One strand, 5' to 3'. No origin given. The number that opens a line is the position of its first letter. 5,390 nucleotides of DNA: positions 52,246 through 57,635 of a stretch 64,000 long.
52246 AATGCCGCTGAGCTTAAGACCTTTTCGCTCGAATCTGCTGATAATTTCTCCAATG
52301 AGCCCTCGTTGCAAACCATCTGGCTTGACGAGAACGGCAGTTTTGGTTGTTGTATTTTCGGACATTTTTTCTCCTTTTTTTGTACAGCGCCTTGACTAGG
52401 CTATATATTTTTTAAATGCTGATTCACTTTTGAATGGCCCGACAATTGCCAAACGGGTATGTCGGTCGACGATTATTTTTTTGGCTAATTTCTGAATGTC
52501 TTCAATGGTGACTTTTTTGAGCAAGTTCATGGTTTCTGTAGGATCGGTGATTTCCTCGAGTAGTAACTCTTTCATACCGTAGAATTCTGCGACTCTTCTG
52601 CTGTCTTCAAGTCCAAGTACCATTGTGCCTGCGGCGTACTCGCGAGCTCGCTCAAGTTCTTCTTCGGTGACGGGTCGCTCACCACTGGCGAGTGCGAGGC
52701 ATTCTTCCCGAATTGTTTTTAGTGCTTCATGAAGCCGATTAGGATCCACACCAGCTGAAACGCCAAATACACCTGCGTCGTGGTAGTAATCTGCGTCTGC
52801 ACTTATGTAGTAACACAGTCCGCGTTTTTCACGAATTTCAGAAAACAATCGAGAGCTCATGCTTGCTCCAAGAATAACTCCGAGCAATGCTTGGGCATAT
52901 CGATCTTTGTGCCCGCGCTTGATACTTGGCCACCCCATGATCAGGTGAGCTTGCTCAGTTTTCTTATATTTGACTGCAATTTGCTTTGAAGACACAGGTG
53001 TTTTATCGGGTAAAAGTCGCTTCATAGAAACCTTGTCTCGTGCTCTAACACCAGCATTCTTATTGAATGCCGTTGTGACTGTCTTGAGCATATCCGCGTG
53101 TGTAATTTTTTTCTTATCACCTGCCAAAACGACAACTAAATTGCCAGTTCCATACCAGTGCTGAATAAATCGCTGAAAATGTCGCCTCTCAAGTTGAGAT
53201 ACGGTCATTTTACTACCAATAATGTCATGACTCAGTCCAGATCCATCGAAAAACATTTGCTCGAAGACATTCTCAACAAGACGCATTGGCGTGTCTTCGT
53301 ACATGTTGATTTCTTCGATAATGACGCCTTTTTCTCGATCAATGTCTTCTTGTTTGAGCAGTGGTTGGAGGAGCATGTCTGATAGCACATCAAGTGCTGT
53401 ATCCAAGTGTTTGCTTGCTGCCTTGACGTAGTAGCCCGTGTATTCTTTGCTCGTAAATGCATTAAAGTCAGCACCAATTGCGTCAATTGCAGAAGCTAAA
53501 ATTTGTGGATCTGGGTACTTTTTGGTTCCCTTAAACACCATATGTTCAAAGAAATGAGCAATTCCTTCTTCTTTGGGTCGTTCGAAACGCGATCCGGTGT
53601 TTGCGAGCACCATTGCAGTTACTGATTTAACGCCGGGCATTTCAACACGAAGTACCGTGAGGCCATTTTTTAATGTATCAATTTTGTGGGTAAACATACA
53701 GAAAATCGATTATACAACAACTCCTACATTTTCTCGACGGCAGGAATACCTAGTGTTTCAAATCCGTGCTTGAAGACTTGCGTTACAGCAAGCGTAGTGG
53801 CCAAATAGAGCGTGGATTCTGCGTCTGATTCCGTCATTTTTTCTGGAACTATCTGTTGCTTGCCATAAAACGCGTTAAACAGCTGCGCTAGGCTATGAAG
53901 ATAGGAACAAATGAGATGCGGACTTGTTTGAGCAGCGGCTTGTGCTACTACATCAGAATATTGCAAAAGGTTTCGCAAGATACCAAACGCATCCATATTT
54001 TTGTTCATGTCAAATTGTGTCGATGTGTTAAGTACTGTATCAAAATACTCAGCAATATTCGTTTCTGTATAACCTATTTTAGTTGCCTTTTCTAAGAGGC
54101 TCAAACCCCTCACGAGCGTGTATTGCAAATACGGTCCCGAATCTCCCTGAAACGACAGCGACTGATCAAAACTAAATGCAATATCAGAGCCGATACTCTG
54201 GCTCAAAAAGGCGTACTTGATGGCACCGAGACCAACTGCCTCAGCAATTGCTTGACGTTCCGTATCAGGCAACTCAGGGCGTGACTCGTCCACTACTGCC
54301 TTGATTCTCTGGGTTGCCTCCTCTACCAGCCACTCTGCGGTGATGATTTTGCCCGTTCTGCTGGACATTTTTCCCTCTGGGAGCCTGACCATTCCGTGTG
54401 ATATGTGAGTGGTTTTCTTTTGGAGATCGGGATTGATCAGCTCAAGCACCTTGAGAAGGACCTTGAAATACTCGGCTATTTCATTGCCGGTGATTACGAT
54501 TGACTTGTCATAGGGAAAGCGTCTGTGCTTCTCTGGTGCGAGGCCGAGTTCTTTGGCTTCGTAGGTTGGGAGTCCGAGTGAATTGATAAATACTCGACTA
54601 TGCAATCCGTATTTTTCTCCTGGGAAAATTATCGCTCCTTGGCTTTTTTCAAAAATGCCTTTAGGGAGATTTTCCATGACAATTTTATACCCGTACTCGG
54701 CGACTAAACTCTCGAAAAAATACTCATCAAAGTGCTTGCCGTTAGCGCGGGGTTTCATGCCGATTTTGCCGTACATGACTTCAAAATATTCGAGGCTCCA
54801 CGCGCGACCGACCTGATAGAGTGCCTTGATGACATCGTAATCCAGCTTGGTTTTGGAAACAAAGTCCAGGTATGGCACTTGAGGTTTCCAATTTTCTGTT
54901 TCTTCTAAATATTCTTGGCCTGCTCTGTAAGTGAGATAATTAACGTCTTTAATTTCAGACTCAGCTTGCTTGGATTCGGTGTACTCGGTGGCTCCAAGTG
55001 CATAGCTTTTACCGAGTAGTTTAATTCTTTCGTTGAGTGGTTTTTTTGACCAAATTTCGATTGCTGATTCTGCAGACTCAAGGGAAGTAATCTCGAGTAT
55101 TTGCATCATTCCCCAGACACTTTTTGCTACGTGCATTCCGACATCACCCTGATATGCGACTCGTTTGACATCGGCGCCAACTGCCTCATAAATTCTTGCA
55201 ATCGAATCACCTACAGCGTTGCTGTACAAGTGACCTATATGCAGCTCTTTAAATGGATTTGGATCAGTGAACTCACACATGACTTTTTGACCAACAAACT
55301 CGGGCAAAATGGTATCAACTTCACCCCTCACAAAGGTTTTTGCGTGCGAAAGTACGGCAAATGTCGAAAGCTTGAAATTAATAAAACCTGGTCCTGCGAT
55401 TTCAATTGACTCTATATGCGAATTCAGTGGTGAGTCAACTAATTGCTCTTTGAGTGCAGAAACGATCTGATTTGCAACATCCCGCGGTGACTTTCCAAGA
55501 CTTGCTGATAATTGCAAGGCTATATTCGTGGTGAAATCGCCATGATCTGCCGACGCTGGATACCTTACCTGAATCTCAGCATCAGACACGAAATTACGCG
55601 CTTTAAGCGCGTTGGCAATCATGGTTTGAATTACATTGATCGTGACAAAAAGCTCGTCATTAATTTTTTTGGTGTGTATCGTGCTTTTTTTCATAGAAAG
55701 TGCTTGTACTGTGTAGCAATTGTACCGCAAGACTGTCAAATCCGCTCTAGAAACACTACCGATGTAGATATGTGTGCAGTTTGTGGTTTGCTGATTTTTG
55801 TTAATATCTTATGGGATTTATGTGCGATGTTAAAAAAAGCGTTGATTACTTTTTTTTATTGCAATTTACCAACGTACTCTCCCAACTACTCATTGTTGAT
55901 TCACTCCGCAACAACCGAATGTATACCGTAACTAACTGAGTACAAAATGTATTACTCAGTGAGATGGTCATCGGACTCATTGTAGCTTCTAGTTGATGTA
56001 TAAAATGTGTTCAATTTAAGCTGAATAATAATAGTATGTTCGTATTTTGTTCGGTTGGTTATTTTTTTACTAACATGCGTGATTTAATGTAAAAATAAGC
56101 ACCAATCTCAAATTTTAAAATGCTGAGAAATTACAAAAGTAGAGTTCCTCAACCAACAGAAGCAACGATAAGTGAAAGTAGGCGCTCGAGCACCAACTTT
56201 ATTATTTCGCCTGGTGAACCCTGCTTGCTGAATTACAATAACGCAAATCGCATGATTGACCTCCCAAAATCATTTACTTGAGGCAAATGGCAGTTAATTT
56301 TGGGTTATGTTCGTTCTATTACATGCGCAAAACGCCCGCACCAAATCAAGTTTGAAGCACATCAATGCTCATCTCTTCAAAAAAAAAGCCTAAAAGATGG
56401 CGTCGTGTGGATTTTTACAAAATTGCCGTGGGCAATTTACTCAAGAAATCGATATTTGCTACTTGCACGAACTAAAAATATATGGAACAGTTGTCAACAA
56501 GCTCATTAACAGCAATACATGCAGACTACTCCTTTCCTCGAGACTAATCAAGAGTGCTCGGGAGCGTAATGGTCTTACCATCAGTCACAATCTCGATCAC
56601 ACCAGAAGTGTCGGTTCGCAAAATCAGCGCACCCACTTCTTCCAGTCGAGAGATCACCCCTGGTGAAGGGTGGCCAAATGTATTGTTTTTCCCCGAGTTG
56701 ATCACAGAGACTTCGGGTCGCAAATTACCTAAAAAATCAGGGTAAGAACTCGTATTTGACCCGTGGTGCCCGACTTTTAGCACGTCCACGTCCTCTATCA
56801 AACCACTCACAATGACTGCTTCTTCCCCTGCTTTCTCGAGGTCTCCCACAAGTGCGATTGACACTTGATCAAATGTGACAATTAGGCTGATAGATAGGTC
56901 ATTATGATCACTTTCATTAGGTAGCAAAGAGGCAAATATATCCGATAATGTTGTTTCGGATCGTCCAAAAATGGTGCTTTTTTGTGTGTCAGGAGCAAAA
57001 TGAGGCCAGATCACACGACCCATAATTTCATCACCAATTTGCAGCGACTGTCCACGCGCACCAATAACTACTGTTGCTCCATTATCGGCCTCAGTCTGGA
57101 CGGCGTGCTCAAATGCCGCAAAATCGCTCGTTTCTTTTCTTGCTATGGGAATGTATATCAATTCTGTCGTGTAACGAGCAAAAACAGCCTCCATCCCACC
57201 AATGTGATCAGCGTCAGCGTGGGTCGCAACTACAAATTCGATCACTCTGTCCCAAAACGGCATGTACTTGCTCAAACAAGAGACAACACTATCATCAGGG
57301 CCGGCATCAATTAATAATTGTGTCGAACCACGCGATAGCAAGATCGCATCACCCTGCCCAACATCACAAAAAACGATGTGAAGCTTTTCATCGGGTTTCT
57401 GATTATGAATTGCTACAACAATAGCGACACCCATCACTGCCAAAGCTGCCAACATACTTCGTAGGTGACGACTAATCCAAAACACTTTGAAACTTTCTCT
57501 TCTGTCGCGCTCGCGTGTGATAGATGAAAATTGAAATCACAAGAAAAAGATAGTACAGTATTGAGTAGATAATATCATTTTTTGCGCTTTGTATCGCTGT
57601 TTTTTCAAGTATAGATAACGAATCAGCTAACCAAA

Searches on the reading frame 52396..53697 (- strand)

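Call 69: search_protein_families(library=pfam, proteins=[window:52396-53697:-], max_evalue=0.0001)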
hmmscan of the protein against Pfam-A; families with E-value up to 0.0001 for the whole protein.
window:52396-53697:- (433 aa): 2 families
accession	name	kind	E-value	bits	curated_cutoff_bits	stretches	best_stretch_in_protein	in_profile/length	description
PF00675.25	Peptidase_M16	-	1.6e-38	132.4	22.3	1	17-159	4-145/149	Insulinase (Peptidase family M16)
PF05193.26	Peptidase_M16_C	-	1.2e-35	123.4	23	1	170-353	3-179/181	Peptidase M16 inactive domain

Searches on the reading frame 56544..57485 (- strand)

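Call 69: search_protein_families(library=pfam, proteins=[window:56544-57485:-], max_evalue=0.0001)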
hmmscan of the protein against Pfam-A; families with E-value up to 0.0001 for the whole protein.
window:56544-57485:- (313 aa): 3 families
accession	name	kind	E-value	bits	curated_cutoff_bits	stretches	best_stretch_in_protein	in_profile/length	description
PF00753.33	Lactamase_B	-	8.2e-12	45.9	22.7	1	41-257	2-187/196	Metallo-beta-lactamase superfamily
PF12706.13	Lactamase_B_2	-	4.1e-06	27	27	1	56-222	2-149/200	Beta-lactamase superfamily domain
PF19583.5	ODP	-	3e-05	24.4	27.2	1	48-193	6-146/194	ODP family beta lactamase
